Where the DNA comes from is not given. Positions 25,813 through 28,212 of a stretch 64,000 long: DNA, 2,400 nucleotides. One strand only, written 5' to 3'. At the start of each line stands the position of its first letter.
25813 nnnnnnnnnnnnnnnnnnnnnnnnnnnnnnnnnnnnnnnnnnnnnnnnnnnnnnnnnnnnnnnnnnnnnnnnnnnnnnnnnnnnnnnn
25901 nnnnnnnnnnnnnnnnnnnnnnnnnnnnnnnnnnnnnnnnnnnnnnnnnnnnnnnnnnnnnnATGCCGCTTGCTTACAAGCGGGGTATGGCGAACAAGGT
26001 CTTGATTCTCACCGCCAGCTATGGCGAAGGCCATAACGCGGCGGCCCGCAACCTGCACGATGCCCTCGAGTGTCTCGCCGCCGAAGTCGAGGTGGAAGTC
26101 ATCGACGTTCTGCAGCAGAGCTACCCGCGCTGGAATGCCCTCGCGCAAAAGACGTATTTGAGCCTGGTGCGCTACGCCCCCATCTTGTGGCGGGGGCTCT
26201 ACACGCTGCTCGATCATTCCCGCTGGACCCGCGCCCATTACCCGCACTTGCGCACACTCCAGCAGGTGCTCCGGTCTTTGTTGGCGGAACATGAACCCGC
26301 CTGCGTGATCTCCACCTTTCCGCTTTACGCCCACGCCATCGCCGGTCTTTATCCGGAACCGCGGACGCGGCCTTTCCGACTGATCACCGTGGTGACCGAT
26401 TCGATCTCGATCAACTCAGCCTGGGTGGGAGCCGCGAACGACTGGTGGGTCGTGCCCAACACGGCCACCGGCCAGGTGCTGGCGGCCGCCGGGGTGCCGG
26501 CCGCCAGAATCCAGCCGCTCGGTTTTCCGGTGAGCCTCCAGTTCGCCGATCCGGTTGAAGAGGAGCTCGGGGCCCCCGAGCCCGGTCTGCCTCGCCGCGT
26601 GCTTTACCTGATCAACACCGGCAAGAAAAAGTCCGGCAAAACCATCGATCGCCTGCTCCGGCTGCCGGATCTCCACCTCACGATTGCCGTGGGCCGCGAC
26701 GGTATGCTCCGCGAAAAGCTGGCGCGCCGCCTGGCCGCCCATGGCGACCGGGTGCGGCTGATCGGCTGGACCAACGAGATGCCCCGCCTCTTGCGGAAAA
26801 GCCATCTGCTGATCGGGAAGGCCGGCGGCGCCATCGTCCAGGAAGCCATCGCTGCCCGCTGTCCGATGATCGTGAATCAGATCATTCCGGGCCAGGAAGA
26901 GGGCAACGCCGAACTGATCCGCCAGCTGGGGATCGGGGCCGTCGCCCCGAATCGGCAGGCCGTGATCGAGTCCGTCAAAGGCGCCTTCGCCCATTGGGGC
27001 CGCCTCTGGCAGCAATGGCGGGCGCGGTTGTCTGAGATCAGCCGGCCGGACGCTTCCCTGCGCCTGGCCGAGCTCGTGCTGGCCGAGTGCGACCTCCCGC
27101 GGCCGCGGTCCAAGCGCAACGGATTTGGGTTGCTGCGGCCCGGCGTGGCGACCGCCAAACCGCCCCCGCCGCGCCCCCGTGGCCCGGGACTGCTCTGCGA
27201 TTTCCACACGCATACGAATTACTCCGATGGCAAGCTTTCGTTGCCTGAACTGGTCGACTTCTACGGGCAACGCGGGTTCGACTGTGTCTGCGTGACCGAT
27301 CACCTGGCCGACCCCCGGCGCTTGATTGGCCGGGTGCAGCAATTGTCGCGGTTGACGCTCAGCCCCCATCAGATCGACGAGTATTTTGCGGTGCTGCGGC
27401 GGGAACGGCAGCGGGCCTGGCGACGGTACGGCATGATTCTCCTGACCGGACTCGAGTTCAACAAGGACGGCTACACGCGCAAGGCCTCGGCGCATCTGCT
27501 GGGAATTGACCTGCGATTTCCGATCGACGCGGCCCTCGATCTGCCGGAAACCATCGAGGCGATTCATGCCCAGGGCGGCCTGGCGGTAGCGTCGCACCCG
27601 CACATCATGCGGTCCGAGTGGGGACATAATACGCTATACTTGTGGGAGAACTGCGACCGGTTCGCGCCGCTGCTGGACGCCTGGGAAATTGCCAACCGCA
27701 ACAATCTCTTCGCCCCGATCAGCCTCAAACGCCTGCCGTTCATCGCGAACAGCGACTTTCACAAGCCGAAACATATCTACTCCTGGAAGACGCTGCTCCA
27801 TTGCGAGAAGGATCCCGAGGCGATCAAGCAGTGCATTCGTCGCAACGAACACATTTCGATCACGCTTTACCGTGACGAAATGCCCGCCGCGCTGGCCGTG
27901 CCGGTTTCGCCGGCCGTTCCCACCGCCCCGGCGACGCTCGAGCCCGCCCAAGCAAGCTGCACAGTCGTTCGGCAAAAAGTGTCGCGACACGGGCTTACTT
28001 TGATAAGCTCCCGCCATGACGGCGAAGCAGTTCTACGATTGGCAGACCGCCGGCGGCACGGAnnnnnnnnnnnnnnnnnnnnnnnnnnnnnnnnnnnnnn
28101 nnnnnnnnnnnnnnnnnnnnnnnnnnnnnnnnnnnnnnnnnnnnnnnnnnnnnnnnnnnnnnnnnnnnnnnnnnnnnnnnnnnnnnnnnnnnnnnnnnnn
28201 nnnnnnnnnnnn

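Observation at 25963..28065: Unusual fusion of a UgtP/MGDG-synthase-like glycosyltransferase with a PHP phosphoesterase domain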

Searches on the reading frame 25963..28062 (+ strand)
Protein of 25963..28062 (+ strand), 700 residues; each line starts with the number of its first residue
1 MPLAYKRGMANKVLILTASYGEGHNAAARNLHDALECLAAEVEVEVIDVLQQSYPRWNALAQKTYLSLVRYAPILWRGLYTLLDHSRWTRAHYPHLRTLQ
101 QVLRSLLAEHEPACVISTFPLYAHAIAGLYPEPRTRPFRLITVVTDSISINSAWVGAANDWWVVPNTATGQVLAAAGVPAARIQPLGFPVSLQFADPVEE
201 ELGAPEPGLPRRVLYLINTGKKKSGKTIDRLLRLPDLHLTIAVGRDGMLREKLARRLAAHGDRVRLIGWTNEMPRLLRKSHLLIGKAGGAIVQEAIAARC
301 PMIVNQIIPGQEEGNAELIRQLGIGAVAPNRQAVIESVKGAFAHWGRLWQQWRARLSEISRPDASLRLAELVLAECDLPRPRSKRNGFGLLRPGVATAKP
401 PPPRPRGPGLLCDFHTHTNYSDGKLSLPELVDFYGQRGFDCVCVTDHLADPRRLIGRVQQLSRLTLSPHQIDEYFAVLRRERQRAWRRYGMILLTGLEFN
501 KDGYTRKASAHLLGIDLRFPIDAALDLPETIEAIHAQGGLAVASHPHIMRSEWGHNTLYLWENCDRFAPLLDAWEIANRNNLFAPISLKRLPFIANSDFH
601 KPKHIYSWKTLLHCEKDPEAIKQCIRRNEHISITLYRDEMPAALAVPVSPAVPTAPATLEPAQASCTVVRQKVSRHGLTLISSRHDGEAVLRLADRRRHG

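Call 3: search_protein_families(library=pfam, proteins=[window:25963-28062:+], max_evalue=1)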
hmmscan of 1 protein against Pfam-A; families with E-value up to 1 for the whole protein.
window:25963-28062:+ (700 aa): 5 families
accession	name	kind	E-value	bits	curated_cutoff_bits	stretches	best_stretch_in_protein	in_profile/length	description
PF06925.17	MGDG_synth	-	2.4e-17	64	25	1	24-190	1-169/169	Monogalactosyldiacylglycerol (MGDG) synthase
PF02811.25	PHP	-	8.6e-07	29.9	26.4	1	413-502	1-66/164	PHP domain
PF13692.12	Glyco_trans_1_4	-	0.00046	20.9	27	1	230-314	26-118/142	Glycosyl transferases group 1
PF04101.22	Glyco_tran_28_C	-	0.001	19.6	22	1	233-328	26-123/166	Glycosyltransferase family 28 C-terminal domain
PF00534.26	Glycos_transf_1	-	0.0014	18.7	26.4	1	232-317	41-133/172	Glycosyl transferases group 1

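Call 4: search_protein_families(library=ncbifam, proteins=[window:25963-28062:+], max_evalue=1)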
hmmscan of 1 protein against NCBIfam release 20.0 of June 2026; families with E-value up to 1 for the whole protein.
window:25963-28062:+ (700 aa): 18 families
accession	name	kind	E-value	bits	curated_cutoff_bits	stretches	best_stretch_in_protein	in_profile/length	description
NF010135.0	PRK13609.1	equivalog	1.1e-42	146.4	500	1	11-378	5-371/388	diglucosyl diacylglycerol synthase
NF010134.0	PRK13608.1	equivalog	7e-25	87.9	557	1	11-359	6-352/391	diglucosyl diacylglycerol synthase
NF038032.1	CehA_McbA_metalo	domain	1.1e-11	44.7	80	1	412-605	5-184/315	CehA/McbA family metallohydrolase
NF047791.1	RNaseRnm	equivalog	6.8e-07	28.8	375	2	411-447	2-38/275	RNase RNM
NF006375.0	PRK08609.1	equivalog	2.1e-05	23.3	426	1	412-447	337-372/571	DNA polymerase/3'-5' exonuclease PolX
TIGR01133.1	murG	equivalog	5.1e-05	22.4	250.25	1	252-371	227-352/353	undecaprenyldiphospho-muramoylpentapeptide beta-N-acetylglucosaminyltransferase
NF033129.1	macro_glyco_Mgt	subfamily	0.0001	21.4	700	1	233-341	253-354/393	macrolide-inactivating glycosyltransferase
NF041577.1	nside_bi_sphtase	equivalog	0.00013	21.2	400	1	412-447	4-39/276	3',5'-nucleoside bisphosphate phosphatase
NF004981.0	PRK06361.1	equivalog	0.00026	20.4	117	1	412-450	2-39/217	histidinol phosphate phosphatase domain-containing protein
TIGR01426.2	MGT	subfamily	0.0013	17.8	260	1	276-340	289-352/393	macrolide family glycosyltransferase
NF006251.0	PRK08392.1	equivalog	0.002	17.6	212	1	412-448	2-38/216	hypothetical protein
TIGR01856.1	hisJ_fam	subfamily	0.0041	16.9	90.2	1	412-499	1-83/252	histidinol-phosphatase HisJ family protein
NF005928.0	PRK07945.1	equivalog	0.0063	15.9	250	1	412-467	100-153/337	PHP domain-containing protein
TIGR03590.1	PseG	equivalog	0.026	14.1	153.55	1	224-311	187-273/280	UDP-2,4-diacetamido-2,4,6-trideoxy-beta-L-altropyranose hydrolase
NF000362.1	self_GT_OleI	exception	0.067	12.3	700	1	267-341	310-382/424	OleI family self-immunity macrolide glycosyltransferase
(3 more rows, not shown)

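Call 5: find_homologous_proteins(query=window:25963-28062:+, max_evalue=0.00001)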
Query window:25963-28062:+ (700 aa): 2232 proteins with E <= 0.00001 among 8000 candidates; the best 120 are listed.
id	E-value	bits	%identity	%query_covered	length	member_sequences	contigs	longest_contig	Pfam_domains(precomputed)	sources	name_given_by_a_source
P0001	0.0e+0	1322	96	84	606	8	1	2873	PF02811.27,PF06925.18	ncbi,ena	-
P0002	0.0e+0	1221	80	93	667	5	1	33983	PF02811.27,PF06925.18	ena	-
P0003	0.0e+0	1164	75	93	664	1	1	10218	PF02811.27,PF06925.18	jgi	jgi:UDP-N-acetylglucosamine:LPS N-acetylglucosamine transferase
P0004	3.9e-276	936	64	91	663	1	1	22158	PF04101.23,PF02811.27,PF06925.18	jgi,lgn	-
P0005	4.7e-274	929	61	92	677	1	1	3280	PF04101.23,PF02811.27,PF06925.18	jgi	-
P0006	6.9e-272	922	62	92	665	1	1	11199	PF02811.27,PF06925.18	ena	-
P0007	4.7e-271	919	63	90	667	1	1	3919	PF04101.23,PF02811.27,PF06925.18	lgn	-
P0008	1.3e-269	914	62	91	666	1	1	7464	PF04101.23,PF02811.27,PF06925.18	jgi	jgi:processive 1,2-diacylglycerol beta-glucosyltransferase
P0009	3.3e-269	913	63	90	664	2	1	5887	PF02811.27,PF06925.18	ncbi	-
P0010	4.5e-269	913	62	90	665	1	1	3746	PF02811.27,PF06925.18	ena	-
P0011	5.7e-269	912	62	90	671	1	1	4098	PF02811.27,PF06925.18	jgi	jgi:processive 1,2-diacylglycerol beta-glucosyltransferase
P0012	6.6e-269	912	62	90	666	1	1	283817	PF00534.27,PF04101.23,PF02811.27,PF06925.18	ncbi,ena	-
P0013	9.2e-269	912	62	91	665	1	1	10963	PF04101.23,PF02811.27,PF06925.18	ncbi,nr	ncbi:MAG: UDP-N-acetylglucosamine:LPS N-acetylglucosamine transferase [Pedosphaera sp.]|nr:UDP-N-ace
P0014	2.6e-268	910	62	90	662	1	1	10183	PF00534.27,PF04101.23,PF02811.27,PF06925.18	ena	-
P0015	4.3e-268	909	62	90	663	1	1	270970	PF04101.23,PF02811.27,PF06925.18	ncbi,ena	-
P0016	4.7e-268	909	62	90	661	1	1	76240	PF04101.23,PF02811.27,PF06925.18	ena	-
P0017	1.4e-267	908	63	90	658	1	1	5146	PF04101.23,PF02811.27,PF06925.18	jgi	jgi:UDP-N-acetylglucosamine:LPS N-acetylglucosamine transferase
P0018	2.8e-267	907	60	94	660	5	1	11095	PF04101.23,PF02811.27,PF06925.18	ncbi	-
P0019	2.8e-267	907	61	91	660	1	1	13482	PF02811.27,PF06925.18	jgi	jgi:processive 1,2-diacylglycerol beta-glucosyltransferase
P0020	4.7e-267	906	60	93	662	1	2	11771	PF00534.27,PF04101.23,PF02811.27,PF06925.18,PF13692.13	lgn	-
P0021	5.2e-267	906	61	91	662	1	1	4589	PF02811.27,PF06925.18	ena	-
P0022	1.1e-266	905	62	90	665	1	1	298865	PF04101.23,PF02811.27,PF06925.18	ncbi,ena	-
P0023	1.3e-266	904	61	90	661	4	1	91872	PF04101.23,PF02811.27,PF06925.18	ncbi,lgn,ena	ncbi:MAG: PHP domain-containing protein [Verrucomicrobiota bacterium]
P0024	1.9e-266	904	62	90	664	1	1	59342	PF04101.23,PF02811.27,PF06925.18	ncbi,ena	-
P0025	2.0e-266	904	60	92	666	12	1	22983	PF04101.23,PF02811.27,PF06925.18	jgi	jgi:UDP-N-acetylglucosamine:LPS N-acetylglucosamine transferase/predicted metal-dependent phosphoest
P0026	6.9e-266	902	61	91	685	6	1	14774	PF02811.27,PF06925.18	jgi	jgi:UDP-N-acetylglucosamine:LPS N-acetylglucosamine transferase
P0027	6.9e-266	902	61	90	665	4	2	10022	PF00534.27,PF04101.23,PF02811.27,PF06925.18,PF13692.13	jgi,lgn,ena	-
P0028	7.2e-266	902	62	90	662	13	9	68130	PF00534.27,PF04101.23,PF02811.27,PF06925.18,PF13692.13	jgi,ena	-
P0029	7.4e-266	902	60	93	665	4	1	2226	PF04101.23,PF02811.27,PF06925.18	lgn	-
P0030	1.0e-265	901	62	90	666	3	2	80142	PF02811.27,PF06925.18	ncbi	-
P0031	2.0e-265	901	60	91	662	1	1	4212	PF00534.27,PF04101.23,PF02811.27,PF06925.18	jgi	jgi:UDP-N-acetylglucosamine:LPS N-acetylglucosamine transferase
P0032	2.9e-265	900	60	92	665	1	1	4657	PF04101.23,PF02811.27,PF06925.18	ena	-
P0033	3.7e-265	900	60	90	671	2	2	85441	PF04101.23,PF02811.27,PF06925.18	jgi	jgi:UDP-N-acetylglucosamine:LPS N-acetylglucosamine transferase/predicted metal-dependent phosphoest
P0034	9.3e-265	898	60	92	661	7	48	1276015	PF02811.27,PF06925.18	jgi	jgi:UDP-N-acetylglucosamine:LPS N-acetylglucosamine transferase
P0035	1.0e-264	898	60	90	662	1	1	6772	PF04101.23,PF02811.27,PF06925.18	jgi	jgi:processive 1,2-diacylglycerol beta-glucosyltransferase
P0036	1.4e-264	898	61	90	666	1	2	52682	PF02811.27,PF06925.18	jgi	jgi:processive 1,2-diacylglycerol beta-glucosyltransferase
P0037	1.4e-264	898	60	91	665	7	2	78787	PF04101.23,PF02811.27,PF06925.18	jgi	-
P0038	2.0e-264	897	60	92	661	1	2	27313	PF04101.23,PF02811.27,PF06925.18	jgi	jgi:processive 1,2-diacylglycerol beta-glucosyltransferase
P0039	3.9e-264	896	61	90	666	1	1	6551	PF04101.23,PF02811.27,PF06925.18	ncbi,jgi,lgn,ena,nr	ncbi:MAG TPA: PHP domain-containing protein [Verrucomicrobiae bacterium]|nr:PHP domain-containing pr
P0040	4.4e-264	896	58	94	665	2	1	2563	PF00534.27,PF04101.23,PF02811.27,PF06925.18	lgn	-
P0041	4.9e-264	896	60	90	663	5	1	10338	PF02811.27,PF06925.18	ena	-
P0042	6.6e-264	896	61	90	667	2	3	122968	PF02811.27,PF06925.18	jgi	jgi:UDP-N-acetylglucosamine:LPS N-acetylglucosamine transferase/predicted metal-dependent phosphoest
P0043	6.7e-264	895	60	91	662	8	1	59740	PF04101.23,PF02811.27,PF06925.18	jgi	jgi:processive 1,2-diacylglycerol beta-glucosyltransferase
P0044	6.8e-264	895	61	91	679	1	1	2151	PF00534.27,PF04101.23,PF02811.27,PF06925.18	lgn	-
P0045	8.3e-264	895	61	90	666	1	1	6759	PF04101.23,PF02811.27,PF06925.18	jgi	jgi:UDP-N-acetylglucosamine:LPS N-acetylglucosamine transferase/predicted metal-dependent phosphoest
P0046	1.1e-263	895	60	91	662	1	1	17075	PF00534.27,PF04101.23,PF02811.27,PF06925.18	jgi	jgi:processive 1,2-diacylglycerol beta-glucosyltransferase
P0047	1.1e-263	895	60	95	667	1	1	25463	PF04101.23,PF02811.27,PF06925.18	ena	-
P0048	1.3e-263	895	62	90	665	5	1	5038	PF04101.23,PF02811.27,PF06925.18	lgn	-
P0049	1.3e-263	895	61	90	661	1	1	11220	PF02811.27,PF06925.18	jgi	jgi:processive 1,2-diacylglycerol beta-glucosyltransferase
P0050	1.8e-263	894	59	94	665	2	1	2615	PF04101.23,PF02811.27,PF06925.18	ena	-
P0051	1.8e-263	894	61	90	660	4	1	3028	PF04101.23,PF02811.27,PF06925.18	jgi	jgi:UDP-N-acetylglucosamine:LPS N-acetylglucosamine transferase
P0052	2.9e-263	893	59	94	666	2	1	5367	PF04101.23,PF02811.27,PF06925.18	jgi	jgi:UDP-N-acetylglucosamine:LPS N-acetylglucosamine transferase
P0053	3.0e-263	893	61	90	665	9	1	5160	PF02811.27,PF06925.18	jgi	-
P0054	3.2e-263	893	61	90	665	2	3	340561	PF04101.23,PF02811.27,PF06925.18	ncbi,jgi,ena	-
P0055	4.8e-263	893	61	90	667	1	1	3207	PF02811.27,PF06925.18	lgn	-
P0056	1.1e-262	891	59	92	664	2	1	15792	PF04101.23,PF02811.27,PF06925.18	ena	-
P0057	1.3e-262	891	61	90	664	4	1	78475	PF04101.23,PF02811.27,PF06925.18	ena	-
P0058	1.8e-262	891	61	90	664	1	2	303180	PF04101.23,PF02811.27,PF06925.18,PF13692.13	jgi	jgi:UDP-N-acetylglucosamine:LPS N-acetylglucosamine transferase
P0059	1.8e-262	891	60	91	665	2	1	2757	PF04101.23,PF02811.27,PF06925.18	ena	-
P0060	2.3e-262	890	61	91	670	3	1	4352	PF04101.23,PF02811.27,PF06925.18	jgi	jgi:UDP-N-acetylglucosamine:LPS N-acetylglucosamine transferase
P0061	2.5e-262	890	60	91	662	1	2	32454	PF02811.27,PF06925.18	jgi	jgi:processive 1,2-diacylglycerol beta-glucosyltransferase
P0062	2.8e-262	890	58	93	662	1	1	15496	PF04101.23,PF02811.27,PF06925.18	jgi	-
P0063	3.1e-262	890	59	91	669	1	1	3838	PF04101.23,PF02811.27,PF06925.18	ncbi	-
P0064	3.6e-262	890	60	91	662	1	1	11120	PF00534.27,PF04101.23,PF02811.27,PF06925.18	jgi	jgi:processive 1,2-diacylglycerol beta-glucosyltransferase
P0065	4.9e-262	889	61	90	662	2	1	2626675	PF04101.23,PF02811.27,PF06925.18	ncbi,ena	-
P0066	5.0e-262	889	60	91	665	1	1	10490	PF04101.23,PF02811.27,PF06925.18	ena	-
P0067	5.3e-262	889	61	89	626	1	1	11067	PF04101.23,PF02811.27,PF06925.18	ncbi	ncbi:MAG: PHP domain-containing protein, partial [Verrucomicrobiota bacterium]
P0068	5.6e-262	889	61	90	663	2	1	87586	PF00534.27,PF04101.23,PF02811.27,PF06925.18,PF13692.13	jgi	jgi:UDP-N-acetylglucosamine:LPS N-acetylglucosamine transferase/predicted metal-dependent phosphoest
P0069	6.5e-262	889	61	91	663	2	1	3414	PF04101.23,PF02811.27,PF06925.18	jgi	jgi:UDP-N-acetylglucosamine:LPS N-acetylglucosamine transferase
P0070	8.5e-262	889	60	93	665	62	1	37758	PF04101.23,PF02811.27,PF06925.18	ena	-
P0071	8.5e-262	889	60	90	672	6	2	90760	PF04101.23,PF02811.27,PF06925.18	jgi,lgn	jgi:UDP-N-acetylglucosamine:LPS N-acetylglucosamine transferase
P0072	8.6e-262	889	60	91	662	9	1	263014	PF00534.27,PF04101.23,PF02811.27,PF06925.18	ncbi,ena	-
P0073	9.1e-262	888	60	91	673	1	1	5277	PF04101.23,PF02811.27,PF06925.18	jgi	jgi:processive 1,2-diacylglycerol beta-glucosyltransferase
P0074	9.5e-262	888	61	90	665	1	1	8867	PF04101.23,PF02811.27,PF06925.18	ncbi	-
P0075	9.7e-262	888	60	90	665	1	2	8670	PF04101.23,PF02811.27,PF06925.18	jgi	jgi:UDP-N-acetylglucosamine:LPS N-acetylglucosamine transferase/predicted metal-dependent phosphoest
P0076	1.1e-261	888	59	92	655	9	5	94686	PF04101.23,PF02811.27,PF06925.18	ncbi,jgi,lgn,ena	-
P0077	1.1e-261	888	61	90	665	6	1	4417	PF04101.23,PF02811.27,PF06925.18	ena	-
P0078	1.3e-261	888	60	91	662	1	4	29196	PF04101.23,PF02811.27,PF06925.18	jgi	jgi:processive 1,2-diacylglycerol beta-glucosyltransferase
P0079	1.3e-261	888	59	91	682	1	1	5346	PF04101.23,PF02811.27,PF06925.18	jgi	-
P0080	1.4e-261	888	59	91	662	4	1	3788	PF04101.23,PF02811.27,PF06925.18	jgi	jgi:UDP-N-acetylglucosamine:LPS N-acetylglucosamine transferase/predicted metal-dependent phosphoest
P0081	1.6e-261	888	59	93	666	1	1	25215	PF04101.23,PF02811.27,PF06925.18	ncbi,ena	-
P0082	2.2e-261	887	60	90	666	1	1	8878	PF04101.23,PF02811.27,PF06925.18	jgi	-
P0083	2.2e-261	887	60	90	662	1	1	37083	PF04101.23,PF02811.27,PF06925.18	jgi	jgi:UDP-N-acetylglucosamine:LPS N-acetylglucosamine transferase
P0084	2.8e-261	887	61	90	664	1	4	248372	PF00534.27,PF04101.23,PF02811.27,PF06925.18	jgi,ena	-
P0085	3.7e-261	886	59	93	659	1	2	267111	PF02811.27,PF06925.18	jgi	jgi:UDP-N-acetylglucosamine:LPS N-acetylglucosamine transferase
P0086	3.7e-261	886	61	90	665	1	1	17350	PF04101.23,PF02811.27,PF06925.18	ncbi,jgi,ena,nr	ncbi:MAG TPA: PHP domain-containing protein [Candidatus Sulfopaludibacter sp.]|nr:PHP domain-contain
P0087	4.2e-261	886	62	90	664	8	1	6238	PF04101.23,PF02811.27,PF06925.18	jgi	jgi:UDP-N-acetylglucosamine:LPS N-acetylglucosamine transferase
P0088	4.8e-261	886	59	95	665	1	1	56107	PF04101.23,PF02811.27,PF06925.18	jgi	jgi:processive 1,2-diacylglycerol beta-glucosyltransferase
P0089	4.9e-261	886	61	91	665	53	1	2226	PF04101.23,PF02811.27,PF06925.18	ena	-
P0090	5.0e-261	886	62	89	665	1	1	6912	PF04101.23,PF02811.27,PF06925.18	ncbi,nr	ncbi:MAG: UDP-N-acetylglucosamine--LPS N-acetylglucosamine transferase [Opitutaceae bacterium]|nr:UD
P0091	5.3e-261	886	60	91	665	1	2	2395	PF04101.23,PF02811.27,PF06925.18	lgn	-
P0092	5.4e-261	886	60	91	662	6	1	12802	PF04101.23,PF02811.27,PF06925.18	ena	-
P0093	7.4e-261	885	60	90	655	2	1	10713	PF04101.23,PF02811.27,PF06925.18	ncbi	-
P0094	8.0e-261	885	60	90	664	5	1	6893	PF04101.23,PF02811.27,PF06925.18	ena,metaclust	metaclust:\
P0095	8.8e-261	885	59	92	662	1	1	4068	PF02811.27,PF06925.18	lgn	-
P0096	9.0e-261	885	60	91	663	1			PF04101.23,PF02811.27,PF06925.18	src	-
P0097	9.7e-261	885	60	90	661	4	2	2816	PF04101.23,PF02811.27,PF06925.18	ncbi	-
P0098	1.1e-260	885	61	90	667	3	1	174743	PF04101.23,PF02811.27,PF06925.18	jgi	jgi:processive 1,2-diacylglycerol beta-glucosyltransferase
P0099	1.3e-260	885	62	90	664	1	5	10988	PF04101.23,PF02811.27,PF06925.18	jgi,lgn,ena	jgi:UDP-N-acetylglucosamine:LPS N-acetylglucosamine transferase/predicted metal-dependent phosphoest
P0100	1.4e-260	885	59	92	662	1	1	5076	PF04101.23,PF02811.27,PF06925.18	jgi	jgi:processive 1,2-diacylglycerol beta-glucosyltransferase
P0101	1.5e-260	884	59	95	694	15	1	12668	PF04101.23,PF02811.27,PF06925.18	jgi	-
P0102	1.6e-260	884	61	90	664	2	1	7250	PF04101.23,PF02811.27,PF06925.18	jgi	jgi:processive 1,2-diacylglycerol beta-glucosyltransferase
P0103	1.6e-260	884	59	90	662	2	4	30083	PF00534.27,PF04101.23,PF02811.27,PF06925.18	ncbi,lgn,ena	-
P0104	1.7e-260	884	58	93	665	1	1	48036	PF04101.23,PF02811.27,PF06925.18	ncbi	-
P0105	2.1e-260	884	60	90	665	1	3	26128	PF04101.23,PF02811.27,PF06925.18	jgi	jgi:UDP-N-acetylglucosamine:LPS N-acetylglucosamine transferase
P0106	2.2e-260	884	60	90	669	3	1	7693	PF04101.23,PF02811.27,PF06925.18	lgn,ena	-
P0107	2.3e-260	884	58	93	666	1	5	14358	PF04101.23,PF02811.27,PF06925.18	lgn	-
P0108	2.5e-260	884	59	93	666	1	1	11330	PF02811.27,PF06925.18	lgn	-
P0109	2.5e-260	884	60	92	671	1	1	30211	PF04101.23,PF02811.27,PF06925.18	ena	-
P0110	2.7e-260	884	60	90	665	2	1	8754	PF00534.27,PF04101.23,PF02811.27,PF06925.18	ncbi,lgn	-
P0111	2.8e-260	884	61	90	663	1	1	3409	PF04101.23,PF02811.27,PF06925.18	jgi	jgi:processive 1,2-diacylglycerol beta-glucosyltransferase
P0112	2.9e-260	883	59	91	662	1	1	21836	PF00534.27,PF04101.23,PF02811.27,PF06925.18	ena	-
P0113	3.6e-260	883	60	92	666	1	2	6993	PF02811.27,PF06925.18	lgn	-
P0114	3.7e-260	883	61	90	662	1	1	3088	PF04101.23,PF02811.27,PF06925.18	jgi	jgi:processive 1,2-diacylglycerol beta-glucosyltransferase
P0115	3.9e-260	883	59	92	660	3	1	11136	PF04101.23,PF02811.27,PF06925.18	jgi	jgi:UDP-N-acetylglucosamine:LPS N-acetylglucosamine transferase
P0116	4.0e-260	883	60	91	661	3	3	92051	PF04101.23,PF02811.27,PF06925.18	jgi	jgi:UDP-N-acetylglucosamine:LPS N-acetylglucosamine transferase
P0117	4.1e-260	883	60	92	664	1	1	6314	PF02811.27,PF06925.18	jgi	jgi:UDP-N-acetylglucosamine:LPS N-acetylglucosamine transferase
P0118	4.3e-260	883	61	90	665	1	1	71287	PF04101.23,PF02811.27,PF06925.18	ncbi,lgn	ncbi:MAG: PHP domain-containing protein [Verrucomicrobiia bacterium]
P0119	5.6e-260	883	60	90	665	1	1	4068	PF04101.23,PF02811.27,PF06925.18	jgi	jgi:UDP-N-acetylglucosamine:LPS N-acetylglucosamine transferase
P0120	6.3e-260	882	60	91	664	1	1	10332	PF04101.23,PF02811.27,PF06925.18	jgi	jgi:processive 1,2-diacylglycerol beta-glucosyltransferase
